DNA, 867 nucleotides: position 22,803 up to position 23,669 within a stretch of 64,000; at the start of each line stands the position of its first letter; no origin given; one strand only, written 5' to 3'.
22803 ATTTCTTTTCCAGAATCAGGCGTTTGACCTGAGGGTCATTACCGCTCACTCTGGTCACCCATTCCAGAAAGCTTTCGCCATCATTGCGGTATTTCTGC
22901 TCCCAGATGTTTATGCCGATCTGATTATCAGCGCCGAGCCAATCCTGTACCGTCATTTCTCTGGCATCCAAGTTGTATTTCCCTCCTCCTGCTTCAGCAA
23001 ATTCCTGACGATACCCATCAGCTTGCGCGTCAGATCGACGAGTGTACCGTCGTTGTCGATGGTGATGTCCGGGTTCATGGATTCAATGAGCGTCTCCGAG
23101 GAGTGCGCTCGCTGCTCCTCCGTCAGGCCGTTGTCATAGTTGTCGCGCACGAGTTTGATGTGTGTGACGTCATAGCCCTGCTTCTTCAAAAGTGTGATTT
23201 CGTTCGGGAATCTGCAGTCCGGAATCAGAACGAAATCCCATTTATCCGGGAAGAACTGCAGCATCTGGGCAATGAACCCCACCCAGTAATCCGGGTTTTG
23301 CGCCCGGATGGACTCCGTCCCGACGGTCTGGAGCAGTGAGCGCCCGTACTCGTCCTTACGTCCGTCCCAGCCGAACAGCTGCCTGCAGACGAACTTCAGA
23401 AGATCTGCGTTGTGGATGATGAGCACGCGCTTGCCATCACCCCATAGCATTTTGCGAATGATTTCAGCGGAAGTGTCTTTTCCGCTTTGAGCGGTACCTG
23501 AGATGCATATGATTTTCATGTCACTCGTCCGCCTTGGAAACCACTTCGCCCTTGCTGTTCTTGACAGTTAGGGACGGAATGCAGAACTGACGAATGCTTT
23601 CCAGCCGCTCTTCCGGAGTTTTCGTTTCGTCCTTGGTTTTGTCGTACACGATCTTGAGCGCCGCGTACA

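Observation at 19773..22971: Class II RNR interrupted at the NPC active-site codons by a group I intron encoding a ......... endonuclease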

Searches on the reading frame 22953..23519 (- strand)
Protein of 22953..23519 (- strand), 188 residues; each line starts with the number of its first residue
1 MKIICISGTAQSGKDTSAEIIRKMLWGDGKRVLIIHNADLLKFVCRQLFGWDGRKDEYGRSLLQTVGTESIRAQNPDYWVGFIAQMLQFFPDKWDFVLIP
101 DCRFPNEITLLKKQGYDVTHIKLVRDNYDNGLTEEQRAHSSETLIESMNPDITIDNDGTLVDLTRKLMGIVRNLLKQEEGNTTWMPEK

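Call 53: search_protein_families(library=pfam, proteins=[window:22953-23519:-], max_evalue=0.001)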
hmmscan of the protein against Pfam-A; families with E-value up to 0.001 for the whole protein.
window:22953-23519:- (188 aa): 2 families
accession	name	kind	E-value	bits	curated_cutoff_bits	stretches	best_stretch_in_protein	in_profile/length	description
PF21448.3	DNMK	-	9.1e-16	58.6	27.1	1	60-166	131-232/232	Deoxynucleotide monophosphate kinase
PF04275.20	P-mevalo_kinase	-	4e-05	24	33.8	1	6-114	1-111/114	Phosphomevalonate kinase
